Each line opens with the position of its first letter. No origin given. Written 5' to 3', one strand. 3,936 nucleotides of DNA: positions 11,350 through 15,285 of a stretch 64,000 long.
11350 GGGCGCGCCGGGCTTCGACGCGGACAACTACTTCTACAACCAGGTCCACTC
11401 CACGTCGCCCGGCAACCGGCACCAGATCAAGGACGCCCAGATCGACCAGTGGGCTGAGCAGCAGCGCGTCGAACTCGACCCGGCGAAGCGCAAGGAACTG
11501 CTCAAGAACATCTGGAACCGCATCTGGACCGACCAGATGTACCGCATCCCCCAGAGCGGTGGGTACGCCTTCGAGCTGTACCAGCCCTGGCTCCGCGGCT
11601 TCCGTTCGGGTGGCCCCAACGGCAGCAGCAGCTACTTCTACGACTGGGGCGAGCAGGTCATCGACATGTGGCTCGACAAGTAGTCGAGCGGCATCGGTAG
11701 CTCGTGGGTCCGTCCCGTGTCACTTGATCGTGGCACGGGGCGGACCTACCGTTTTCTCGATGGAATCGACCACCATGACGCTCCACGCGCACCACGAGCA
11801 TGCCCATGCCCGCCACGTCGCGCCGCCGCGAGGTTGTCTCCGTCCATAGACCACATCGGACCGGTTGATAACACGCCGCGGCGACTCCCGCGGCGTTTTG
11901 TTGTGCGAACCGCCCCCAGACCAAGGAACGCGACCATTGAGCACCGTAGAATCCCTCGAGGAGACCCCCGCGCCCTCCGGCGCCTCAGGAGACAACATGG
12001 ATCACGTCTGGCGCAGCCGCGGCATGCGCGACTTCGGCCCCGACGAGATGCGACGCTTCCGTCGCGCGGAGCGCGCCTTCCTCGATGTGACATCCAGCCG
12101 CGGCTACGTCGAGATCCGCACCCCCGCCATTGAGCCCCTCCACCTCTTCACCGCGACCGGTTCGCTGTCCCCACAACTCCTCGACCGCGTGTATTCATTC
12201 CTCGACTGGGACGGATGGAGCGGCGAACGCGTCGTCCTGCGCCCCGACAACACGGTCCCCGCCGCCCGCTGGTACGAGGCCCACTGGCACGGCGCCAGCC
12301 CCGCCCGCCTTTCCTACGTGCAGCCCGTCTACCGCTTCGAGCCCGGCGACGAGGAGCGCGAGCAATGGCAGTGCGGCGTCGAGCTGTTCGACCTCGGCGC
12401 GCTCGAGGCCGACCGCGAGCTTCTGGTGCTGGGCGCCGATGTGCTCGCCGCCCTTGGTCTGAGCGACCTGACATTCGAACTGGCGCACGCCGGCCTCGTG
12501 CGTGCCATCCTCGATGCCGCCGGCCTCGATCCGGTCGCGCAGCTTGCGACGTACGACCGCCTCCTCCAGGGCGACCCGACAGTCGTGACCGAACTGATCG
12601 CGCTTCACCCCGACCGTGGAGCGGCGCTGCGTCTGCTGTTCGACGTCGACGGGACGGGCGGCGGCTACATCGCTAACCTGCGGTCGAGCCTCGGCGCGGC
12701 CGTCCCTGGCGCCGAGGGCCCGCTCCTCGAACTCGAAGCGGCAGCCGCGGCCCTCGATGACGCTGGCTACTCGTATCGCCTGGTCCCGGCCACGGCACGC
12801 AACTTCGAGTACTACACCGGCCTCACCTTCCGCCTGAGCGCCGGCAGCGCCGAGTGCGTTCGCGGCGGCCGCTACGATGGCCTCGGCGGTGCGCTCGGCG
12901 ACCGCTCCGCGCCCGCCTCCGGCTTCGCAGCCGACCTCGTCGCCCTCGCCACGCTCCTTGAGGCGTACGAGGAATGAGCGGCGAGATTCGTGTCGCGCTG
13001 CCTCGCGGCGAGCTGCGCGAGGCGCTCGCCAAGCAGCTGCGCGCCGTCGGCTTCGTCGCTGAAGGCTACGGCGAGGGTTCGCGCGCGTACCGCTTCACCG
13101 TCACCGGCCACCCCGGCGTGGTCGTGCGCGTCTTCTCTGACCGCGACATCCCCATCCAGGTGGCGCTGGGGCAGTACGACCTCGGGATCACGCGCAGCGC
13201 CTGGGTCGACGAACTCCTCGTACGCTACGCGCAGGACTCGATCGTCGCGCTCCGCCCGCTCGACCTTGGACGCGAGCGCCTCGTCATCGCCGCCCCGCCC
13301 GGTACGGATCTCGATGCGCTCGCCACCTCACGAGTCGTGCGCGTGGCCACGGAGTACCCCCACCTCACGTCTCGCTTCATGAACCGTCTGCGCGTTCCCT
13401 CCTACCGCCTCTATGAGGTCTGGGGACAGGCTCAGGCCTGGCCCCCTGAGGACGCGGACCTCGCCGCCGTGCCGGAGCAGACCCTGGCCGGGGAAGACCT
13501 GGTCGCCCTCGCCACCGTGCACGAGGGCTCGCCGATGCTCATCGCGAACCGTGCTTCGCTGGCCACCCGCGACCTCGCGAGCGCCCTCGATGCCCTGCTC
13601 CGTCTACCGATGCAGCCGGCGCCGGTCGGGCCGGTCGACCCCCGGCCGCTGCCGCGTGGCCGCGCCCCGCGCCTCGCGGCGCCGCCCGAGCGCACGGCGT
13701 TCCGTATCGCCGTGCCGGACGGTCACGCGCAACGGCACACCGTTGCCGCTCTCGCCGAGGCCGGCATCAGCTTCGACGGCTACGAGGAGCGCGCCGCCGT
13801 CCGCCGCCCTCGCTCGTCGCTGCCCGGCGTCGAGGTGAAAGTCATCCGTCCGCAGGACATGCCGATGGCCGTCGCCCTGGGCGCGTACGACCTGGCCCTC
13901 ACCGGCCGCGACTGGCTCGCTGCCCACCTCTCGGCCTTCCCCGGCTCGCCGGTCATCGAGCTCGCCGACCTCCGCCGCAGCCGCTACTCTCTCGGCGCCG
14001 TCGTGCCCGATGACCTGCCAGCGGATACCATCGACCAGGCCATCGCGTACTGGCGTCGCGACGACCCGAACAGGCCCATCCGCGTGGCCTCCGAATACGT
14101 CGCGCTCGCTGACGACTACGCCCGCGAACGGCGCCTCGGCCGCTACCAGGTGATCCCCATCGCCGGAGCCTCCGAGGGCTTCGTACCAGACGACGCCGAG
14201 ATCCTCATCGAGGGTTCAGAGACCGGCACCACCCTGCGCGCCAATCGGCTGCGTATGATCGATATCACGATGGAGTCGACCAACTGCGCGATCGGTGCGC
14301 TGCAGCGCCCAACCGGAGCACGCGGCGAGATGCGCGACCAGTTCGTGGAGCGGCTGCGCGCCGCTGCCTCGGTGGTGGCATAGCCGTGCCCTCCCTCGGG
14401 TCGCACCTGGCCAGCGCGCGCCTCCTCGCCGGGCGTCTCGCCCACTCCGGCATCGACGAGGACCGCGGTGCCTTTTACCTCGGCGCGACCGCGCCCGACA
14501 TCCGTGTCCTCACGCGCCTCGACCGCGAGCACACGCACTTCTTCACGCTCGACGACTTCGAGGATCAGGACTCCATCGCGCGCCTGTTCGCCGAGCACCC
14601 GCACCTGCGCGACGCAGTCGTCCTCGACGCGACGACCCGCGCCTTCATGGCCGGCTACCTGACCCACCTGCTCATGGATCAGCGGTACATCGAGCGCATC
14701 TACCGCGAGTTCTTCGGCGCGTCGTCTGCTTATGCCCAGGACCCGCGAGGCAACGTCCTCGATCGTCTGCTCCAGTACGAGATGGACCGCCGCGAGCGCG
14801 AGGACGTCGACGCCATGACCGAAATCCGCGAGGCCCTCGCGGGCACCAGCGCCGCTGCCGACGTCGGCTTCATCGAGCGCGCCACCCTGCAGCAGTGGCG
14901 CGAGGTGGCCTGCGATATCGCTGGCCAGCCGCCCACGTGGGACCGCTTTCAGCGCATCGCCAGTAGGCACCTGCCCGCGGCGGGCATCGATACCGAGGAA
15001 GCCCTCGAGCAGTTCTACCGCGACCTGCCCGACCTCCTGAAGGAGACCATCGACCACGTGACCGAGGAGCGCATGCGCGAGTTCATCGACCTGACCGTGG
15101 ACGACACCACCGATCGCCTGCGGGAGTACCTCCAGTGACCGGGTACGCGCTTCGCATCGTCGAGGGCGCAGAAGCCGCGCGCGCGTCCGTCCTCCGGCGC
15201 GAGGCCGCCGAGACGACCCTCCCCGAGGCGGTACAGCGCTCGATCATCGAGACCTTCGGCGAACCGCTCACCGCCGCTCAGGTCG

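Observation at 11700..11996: Histidine-operon attenuator: His-rich leader peptide plus intrinsic terminator upstream of hisZ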

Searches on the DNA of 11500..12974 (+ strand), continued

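Call 53: search_with_rna_model(model_id=R1, sources=[window, L001, L002, L003, L004, L005, L006, L007, L008, L009, L011, L012, L013, L014, L015, L016, L017, L018, L019, L020, L022, L023, L024, L025, L026, L027, L028, L029, L030, L031, L032, L033, L036, L038, L039, L040, L041, L042, L045, L046, L047, L048, L049, L051, L060], max_evalue=0.001, make_alignment=true)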
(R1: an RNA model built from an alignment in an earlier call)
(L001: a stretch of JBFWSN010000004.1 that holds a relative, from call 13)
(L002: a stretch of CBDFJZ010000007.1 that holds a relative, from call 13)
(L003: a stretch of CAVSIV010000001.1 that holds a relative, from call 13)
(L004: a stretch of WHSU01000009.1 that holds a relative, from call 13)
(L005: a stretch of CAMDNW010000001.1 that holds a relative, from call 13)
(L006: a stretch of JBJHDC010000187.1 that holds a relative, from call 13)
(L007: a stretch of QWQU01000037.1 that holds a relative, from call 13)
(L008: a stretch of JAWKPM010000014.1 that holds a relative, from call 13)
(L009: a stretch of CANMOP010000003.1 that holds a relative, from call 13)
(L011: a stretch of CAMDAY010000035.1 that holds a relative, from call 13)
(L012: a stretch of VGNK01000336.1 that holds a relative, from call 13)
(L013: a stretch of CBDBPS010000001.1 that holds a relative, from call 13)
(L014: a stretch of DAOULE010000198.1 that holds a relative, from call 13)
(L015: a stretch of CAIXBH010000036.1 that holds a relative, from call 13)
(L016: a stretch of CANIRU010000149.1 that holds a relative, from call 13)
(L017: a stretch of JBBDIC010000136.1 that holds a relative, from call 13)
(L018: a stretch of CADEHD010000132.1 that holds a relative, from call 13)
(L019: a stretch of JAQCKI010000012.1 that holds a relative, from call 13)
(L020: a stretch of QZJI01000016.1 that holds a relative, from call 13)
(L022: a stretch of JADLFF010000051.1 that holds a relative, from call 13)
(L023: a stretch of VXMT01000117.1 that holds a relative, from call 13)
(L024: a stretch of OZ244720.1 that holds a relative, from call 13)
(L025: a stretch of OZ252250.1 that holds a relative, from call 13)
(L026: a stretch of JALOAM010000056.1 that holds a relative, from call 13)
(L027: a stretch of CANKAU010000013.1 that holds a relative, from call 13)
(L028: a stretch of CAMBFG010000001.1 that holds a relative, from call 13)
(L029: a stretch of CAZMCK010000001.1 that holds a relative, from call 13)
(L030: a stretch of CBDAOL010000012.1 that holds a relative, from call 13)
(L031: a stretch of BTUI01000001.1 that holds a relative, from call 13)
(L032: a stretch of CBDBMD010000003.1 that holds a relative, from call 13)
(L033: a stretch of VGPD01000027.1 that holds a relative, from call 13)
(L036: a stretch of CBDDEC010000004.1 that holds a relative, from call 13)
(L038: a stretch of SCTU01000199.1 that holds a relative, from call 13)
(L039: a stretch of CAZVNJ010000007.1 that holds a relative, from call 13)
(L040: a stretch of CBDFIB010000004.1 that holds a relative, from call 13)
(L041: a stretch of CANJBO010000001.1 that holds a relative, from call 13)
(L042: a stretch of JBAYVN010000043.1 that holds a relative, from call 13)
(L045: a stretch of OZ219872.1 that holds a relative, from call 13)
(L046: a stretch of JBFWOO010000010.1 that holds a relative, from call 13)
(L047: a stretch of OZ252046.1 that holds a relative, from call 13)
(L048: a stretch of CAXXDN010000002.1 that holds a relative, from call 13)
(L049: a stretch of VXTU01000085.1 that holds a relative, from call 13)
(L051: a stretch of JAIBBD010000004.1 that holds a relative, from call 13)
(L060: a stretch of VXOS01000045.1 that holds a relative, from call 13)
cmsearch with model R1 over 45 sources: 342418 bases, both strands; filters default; matches with E-value up to 0.001: 45.
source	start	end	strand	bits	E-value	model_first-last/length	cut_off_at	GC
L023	2781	2877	+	85.4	8.8e-15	1-103/103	no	0.7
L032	2772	2868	+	85.4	8.8e-15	1-103/103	no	0.7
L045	2772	2868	+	85.4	8.8e-15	1-103/103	no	0.7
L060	2784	2880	+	85.4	8.8e-15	1-103/103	no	0.7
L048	2769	2865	+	84.3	1.5e-14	1-103/103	no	0.7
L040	2767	2864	+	84.1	1.6e-14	1-103/103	no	0.7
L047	2769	2866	+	84.1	1.6e-14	1-103/103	no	0.7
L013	2802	2898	+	83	2.7e-14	1-103/103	no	0.69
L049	2802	2898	+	82.5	3.3e-14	1-103/103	no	0.69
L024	2802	2898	+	81.2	6.1e-14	1-103/103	no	0.68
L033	2789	2890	+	79.2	1.5e-13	1-103/103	no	0.73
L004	2750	2849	+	76.8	4.4e-13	1-103/103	no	0.73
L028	2784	2885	+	76.2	5.9e-13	1-103/103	no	0.72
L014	2800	2897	+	76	6.3e-13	1-103/103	no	0.68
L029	2800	2897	+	76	6.3e-13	1-103/103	no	0.68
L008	2804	2902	+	75.6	7.5e-13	1-103/103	no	0.68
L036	2727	2830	+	74.8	1.1e-12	1-103/103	no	0.7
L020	2789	2891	+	74.7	1.2e-12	1-103/103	no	0.72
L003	2784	2882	+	74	1.6e-12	1-103/103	no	0.71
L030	2727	2830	+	72.5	3.1e-12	1-103/103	no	0.72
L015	2774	2878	+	72.3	3.4e-12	1-103/103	no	0.68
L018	2785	2883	+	72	4e-12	1-103/103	no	0.71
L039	2800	2900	+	70.8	6.9e-12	1-103/103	no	0.72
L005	2818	2914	+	69.9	1e-11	1-103/103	no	0.66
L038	1226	1328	+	69.5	1.2e-11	1-103/103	no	0.73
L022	2806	2906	+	66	6.1e-11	1-103/103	no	0.73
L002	2739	2841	+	65.4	7.9e-11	1-103/103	no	0.64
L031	2757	2870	+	64.7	1.1e-10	1-103/103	no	0.75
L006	768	881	+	62.9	2.5e-10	1-103/103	no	0.67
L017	586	703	+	56.3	5.1e-09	1-103/103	no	0.74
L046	1128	1242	+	54.5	1.1e-08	1-103/103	no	0.69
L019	686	804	+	54.4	1.2e-08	1-103/103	no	0.74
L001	2814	2908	+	53.2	2e-08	1-103/103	no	0.71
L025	2790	2890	+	52.6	2.7e-08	1-103/103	no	0.67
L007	2804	2915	+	49.3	1.2e-07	1-103/103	no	0.68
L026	2750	2863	+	48.3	1.9e-07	1-103/103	no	0.69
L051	2813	2903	+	46.6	4.2e-07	1-103/103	no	0.69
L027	2790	2900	+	40.3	7.2e-06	1-103/103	no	0.69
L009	2764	2871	+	39.9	8.4e-06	1-103/103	no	0.69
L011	2794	2893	+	36.5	4e-05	1-103/103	no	0.69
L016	1027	1135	+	36.4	4.2e-05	1-103/103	no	0.7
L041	2785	2878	+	32.3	0.00027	1-103/103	no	0.7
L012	256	357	+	31.4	0.00041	1-103/103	no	0.82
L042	491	569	+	31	0.00049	1-103/103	no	0.7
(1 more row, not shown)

Alignment A5: 45 matches aligned to the model, 139 columns, each read 5' to 3' on its own strand. Consensus structure (alignment columns), stored with it:
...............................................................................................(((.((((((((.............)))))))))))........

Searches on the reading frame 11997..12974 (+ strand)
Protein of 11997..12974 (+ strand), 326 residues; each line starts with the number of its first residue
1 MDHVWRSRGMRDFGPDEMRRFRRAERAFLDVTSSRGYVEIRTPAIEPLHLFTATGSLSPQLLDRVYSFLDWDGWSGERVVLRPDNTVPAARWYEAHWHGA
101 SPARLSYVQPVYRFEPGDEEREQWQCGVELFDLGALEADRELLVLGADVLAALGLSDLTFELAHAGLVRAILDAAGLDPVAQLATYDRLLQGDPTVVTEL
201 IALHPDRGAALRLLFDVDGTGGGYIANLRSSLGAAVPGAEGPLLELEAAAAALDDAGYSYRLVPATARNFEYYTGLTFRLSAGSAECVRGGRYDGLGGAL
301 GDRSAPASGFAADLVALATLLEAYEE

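Call 8: search_protein_families(library=pfam, proteins=[window:11997-12974:+])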
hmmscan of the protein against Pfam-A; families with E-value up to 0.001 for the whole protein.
window:11997-12974:+ (326 aa): 1 family
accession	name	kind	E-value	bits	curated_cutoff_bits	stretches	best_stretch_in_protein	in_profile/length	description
PF13393.11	tRNA-synt_His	-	4.5e-53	180.9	25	1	9-317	1-308/308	Histidyl-tRNA synthetase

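Call 9: search_protein_families(library=ncbifam, proteins=[window:11997-12974:+])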
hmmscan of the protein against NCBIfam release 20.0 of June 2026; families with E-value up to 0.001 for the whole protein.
window:11997-12974:+ (326 aa): 21 families
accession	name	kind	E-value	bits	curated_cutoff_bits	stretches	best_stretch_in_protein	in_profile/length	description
TIGR00443.1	hisZ_biosyn_reg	equivalog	7.1e-52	176.4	271.65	1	11-321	1-312/314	ATP phosphoribosyltransferase regulatory subunit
TIGR00442.1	hisS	equivalog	2.8e-42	145.2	286.75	1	8-323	4-314/406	histidine--tRNA ligase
NF008935.0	PRK12292.1-1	equivalog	1e-33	116.9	350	1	10-323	10-319/382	ATP phosphoribosyltransferase regulatory subunit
NF008953.0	PRK12295.1-6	equivalog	1.7e-28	99.7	384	2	18-181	9-167/384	ATP phosphoribosyltransferase regulatory subunit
NF008941.0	PRK12292.2-4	equivalog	2.3e-27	95.9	447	1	8-321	11-324/393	ATP phosphoribosyltransferase regulatory subunit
NF008940.0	PRK12292.2-3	equivalog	8e-27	94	450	1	8-322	7-321/404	ATP phosphoribosyltransferase regulatory subunit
NF008942.0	PRK12292.2-5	equivalog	9.6e-26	90.4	643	1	8-323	13-330/434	ATP phosphoribosyltransferase regulatory subunit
NF008950.0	PRK12295.1-3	equivalog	2.2e-24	86.6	492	2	29-186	21-172/387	ATP phosphoribosyltransferase regulatory subunit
NF008936.0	PRK12292.1-3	equivalog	1.1e-23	83.8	492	2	8-178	9-177/406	ATP phosphoribosyltransferase regulatory subunit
NF009086.0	PRK12421.1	equivalog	1e-22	80.7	318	1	10-323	13-329/389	ATP phosphoribosyltransferase regulatory subunit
NF008937.0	PRK12292.1-4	equivalog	2e-22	79.6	693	1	8-322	11-326/395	ATP phosphoribosyltransferase regulatory subunit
NF008945.0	PRK12292.3-3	equivalog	2e-17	63.4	409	1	9-312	5-294/368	ATP phosphoribosyltransferase regulatory subunit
NF008943.0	PRK12292.3-1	equivalog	3.2e-16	59.4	690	1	8-321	28-330/403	ATP phosphoribosyltransferase regulatory subunit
NF008952.0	PRK12295.1-5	equivalog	8.9e-16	58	360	2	68-159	50-141/363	ATP phosphoribosyltransferase regulatory subunit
NF008938.0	PRK12292.1-6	equivalog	6.2e-14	51.7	833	1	9-172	11-170/420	ATP phosphoribosyltransferase regulatory subunit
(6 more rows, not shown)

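Call 10: find_homologous_proteins(query=window:11997-12974:+, max_evalue=1e-30)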
Query window:11997-12974:+ (326 aa): 4212 proteins with E <= 1e-30 among 8000 candidates; the best 120 are listed.
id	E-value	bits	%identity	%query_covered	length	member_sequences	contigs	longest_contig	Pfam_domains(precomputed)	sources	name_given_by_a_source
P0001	1.9e-212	722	100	100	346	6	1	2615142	PF13393.12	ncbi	ncbi:MAG: ATP phosphoribosyltransferase regulatory subunit [Dehalococcoidia bacterium]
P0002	2.2e-175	601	83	100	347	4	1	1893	PF13393.12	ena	-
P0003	7.7e-166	569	79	100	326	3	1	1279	PF13393.12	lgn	-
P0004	1.8e-145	502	74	97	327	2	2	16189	PF13393.12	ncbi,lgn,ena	-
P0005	9.8e-145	500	73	99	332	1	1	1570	PF13393.12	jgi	jgi:histidyl-tRNA synthetase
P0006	5.9e-143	494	72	97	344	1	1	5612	PF13393.12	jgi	-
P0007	2.1e-142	492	73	97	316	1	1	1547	PF13393.12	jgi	jgi:histidyl-tRNA synthetase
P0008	1.2e-141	490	72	96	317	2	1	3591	PF13393.12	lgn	-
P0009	3.6e-138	478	73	93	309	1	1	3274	PF13393.12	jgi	jgi:histidyl-tRNA synthetase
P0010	1.1e-136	474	70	96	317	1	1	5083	PF13393.12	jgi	jgi:histidyl-tRNA synthetase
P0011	5.4e-136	471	68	97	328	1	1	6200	PF13393.12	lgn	-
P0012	5.8e-131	455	68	94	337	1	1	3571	PF13393.12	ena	-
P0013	4.6e-130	452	68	98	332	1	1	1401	PF13393.12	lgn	-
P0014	6.1e-130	451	66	98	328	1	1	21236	PF13393.12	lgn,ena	-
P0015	6.7e-130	451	66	100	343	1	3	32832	PF13393.12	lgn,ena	-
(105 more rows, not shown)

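Call 13: find_related_loci(query=A1, collection=genome_contigs, flank=3000)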
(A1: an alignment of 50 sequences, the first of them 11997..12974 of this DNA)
Query A1 (326 aa) in genome_contigs; peptide patterns used: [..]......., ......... (x = any residue, [..] = any of these).
599 stretches matched a pattern (row limit reached: there are more); 589 encode a relative of the query (tblastn E <= 1e-3); the best 80 are kept; 80 distinct loci.
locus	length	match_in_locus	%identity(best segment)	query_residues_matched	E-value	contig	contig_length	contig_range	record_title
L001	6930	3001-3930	94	1-310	2e-170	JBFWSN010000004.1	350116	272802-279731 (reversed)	MAG: Dehalococcoidia bacterium isolate CA_2019_TPBF_24 NODE_259_length_350116_cov_8.266594_TPBF, whole genome shotgun se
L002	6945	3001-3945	62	5-321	1e-124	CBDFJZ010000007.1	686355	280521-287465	MAG: Dehalococcoidia bacterium isolate 57ec2a1a-662d-41b8-8a7e-0ee2adc06e76 genome assembly, contig: contig_7, whole gen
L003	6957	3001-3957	65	2-320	1e-123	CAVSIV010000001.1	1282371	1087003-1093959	MAG: uncultured Chloroflexia bacterium isolate MFD01721.bin.2.155 genome assembly, contig: contig_10992, whole genome sh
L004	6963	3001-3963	64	2-323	8e-122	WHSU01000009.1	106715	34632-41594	MAG: Dehalococcoidia bacterium isolate Dino_bin15 k141_502159_length_106715_cov_20.8608, whole genome shotgun sequence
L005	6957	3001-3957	66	1-321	8e-122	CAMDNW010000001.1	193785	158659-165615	MAG: Thermoflexus hugenholtzii JAD2 isolate TrH-25oct19-250 genome assembly, contig: TrH-25oct19-C20, whole genome shotg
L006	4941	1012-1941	62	6-320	3e-116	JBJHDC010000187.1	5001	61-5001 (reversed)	MAG: Dehalococcoidia bacterium isolate SF2967_J5348.concoct.109 NODE_17657_length_5001_cov_1.138695, whole genome shotgu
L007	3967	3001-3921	64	2-310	7e-116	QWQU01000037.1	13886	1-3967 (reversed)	MAG: Chloroflexi bacterium isolate RH-chloro-G1 RH-G1-c37, whole genome shotgun sequence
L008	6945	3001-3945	63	6-320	4e-115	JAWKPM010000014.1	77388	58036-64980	MAG: Dehalococcoidia bacterium isolate BC2.88 BC2.88.fa-14, whole genome shotgun sequence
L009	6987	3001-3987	66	1-325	5e-115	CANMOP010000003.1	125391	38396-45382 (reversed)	MAG: Chloroflexi bacterium isolate ZH-3nov15-188 genome assembly, contig: ZH-3nov15-C42, whole genome shotgun sequence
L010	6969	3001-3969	62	3-320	9e-115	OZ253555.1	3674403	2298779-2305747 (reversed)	MAG: Dehalococcoidia bacterium isolate 3e717284-69a8-41bf-8ce6-f7adde8b09c9 genome assembly, chromosome: 1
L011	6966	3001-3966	59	2-321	8e-115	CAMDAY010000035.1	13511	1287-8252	MAG: Dehalococcoides mccartyi isolate MoH-23oct19-41 genome assembly, contig: MoH-23oct19-C6378, whole genome shotgun se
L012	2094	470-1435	64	2-323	7e-121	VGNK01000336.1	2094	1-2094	MAG: Chloroflexi bacterium isolate K_Offshore_120m_m2_037 K_Offshore_120m_m2_037_Ga0194131_10071034, whole genome shotgu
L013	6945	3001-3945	60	6-322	5e-114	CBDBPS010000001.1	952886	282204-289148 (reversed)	MAG: Dehalococcoidia bacterium isolate 2e9189d5-434a-42a8-84cf-86486d02cf1d genome assembly, contig: contig_1, whole gen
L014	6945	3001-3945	60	6-322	2e-114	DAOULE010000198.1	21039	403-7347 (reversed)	MAG TPA_asm: Dehalococcoidia bacterium isolate S8_381 437602, whole genome shotgun sequence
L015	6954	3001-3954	61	2-321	3e-111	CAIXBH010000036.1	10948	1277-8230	MAG: uncultured Chloroflexi bacterium isolate Kiruna2_bin-0196 genome assembly, contig: bin-0196:036/315, whole genome s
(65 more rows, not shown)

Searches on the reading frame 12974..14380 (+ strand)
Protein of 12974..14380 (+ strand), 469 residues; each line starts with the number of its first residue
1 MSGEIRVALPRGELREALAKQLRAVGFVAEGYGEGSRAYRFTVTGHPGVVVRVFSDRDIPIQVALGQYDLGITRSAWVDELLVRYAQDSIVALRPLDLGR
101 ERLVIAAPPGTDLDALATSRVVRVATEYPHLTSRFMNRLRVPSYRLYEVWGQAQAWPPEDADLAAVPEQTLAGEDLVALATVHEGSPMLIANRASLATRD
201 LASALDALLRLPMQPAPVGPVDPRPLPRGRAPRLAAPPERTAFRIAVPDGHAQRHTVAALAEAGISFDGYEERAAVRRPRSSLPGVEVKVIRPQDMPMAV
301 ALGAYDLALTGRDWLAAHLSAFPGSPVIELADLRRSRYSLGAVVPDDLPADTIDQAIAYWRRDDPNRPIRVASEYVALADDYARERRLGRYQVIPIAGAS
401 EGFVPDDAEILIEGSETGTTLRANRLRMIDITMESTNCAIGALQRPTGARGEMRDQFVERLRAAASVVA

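Call 8: search_protein_families(library=pfam, proteins=[window:12974-14380:+])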
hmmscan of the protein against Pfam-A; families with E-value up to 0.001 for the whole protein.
window:12974-14380:+ (469 aa): 1 family
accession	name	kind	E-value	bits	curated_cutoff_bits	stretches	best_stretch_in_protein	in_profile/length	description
PF01634.23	HisG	-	5.5e-42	143.8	25.5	2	292-446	1-142/158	ATP phosphoribosyltransferase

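Call 9: search_protein_families(library=ncbifam, proteins=[window:12974-14380:+])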
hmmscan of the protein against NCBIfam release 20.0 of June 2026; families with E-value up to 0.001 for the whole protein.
window:12974-14380:+ (469 aa): 1 family
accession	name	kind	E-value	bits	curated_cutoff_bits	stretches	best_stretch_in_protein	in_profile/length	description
TIGR00070.1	hisG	equivalog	2.1e-53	180.9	75.75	2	244-440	2-182/183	ATP phosphoribosyltransferase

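Call 62: search_solved_structures(query=window:12974-14380:+, max_evalue=0.001)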
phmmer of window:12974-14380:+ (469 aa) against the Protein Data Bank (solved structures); distinct sequences matched with E-value up to 0.001: 13.
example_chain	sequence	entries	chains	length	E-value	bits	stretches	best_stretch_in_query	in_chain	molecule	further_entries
2vd3_A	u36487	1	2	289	2.2e-13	53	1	243-440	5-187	ATP PHOSPHORIBOSYLTRANSFERASE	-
11te_A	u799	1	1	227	1.2e-09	40.6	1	244-464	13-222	ATP phosphoribosyltransferase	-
1h3d_A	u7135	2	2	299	9.6e-09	37.6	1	50-140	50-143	ATP-PHOSPHORIBOSYLTRANSFERASE | ATP phosphoribosyltransferase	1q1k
7z6r_C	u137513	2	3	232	3.5e-08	35.8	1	242-430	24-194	ATP phosphoribosyltransferase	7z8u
5m8h_E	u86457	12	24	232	9.5e-08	34.4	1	241-430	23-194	ATP phosphoribosyltransferase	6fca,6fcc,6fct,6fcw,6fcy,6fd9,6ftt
5ub9_A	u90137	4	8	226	3e-07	32.7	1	53-198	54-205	ATP phosphoribosyltransferase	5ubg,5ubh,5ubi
4yb5_A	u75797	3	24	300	1e-06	31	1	48-201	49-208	ATP phosphoribosyltransferase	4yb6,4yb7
23fh_A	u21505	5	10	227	2.6e-05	26.3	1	244-430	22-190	ATP phosphoribosyltransferase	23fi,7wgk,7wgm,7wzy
8oy0_E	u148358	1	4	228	2.6e-05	26.3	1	244-430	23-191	ATP phosphoribosyltransferase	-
1ve4_A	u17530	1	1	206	0.00017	23.6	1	5-197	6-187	ATP phosphoribosyltransferase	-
1usy_E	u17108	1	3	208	0.00048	22.2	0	363-447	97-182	ATP PHOSPHORIBOSYLTRANSFERASE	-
1o63_A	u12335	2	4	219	0.0005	22.1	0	362-447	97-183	ATP phosphoribosyltransferase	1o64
1usy_H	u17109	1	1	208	0.00055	22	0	362-445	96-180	ATP PHOSPHORIBOSYLTRANSFERASE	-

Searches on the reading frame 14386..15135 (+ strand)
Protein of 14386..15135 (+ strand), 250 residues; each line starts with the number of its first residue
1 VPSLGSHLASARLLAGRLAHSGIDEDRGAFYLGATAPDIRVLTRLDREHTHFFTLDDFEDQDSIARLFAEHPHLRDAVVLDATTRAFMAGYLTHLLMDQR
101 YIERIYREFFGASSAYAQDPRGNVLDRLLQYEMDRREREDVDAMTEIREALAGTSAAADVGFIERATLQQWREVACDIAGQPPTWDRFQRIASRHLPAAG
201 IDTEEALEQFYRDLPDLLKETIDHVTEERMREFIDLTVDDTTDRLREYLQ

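Call 8: search_protein_families(library=pfam, proteins=[window:14386-15135:+])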
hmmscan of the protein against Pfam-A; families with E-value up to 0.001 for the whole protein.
window:14386-15135:+ (250 aa): 1 family
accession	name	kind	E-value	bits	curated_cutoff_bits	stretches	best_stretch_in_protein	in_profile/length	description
PF00882.24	Zn_dep_PLPC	-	8.2e-06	26.3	26.8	1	6-98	7-93/167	Zinc dependent phospholipase C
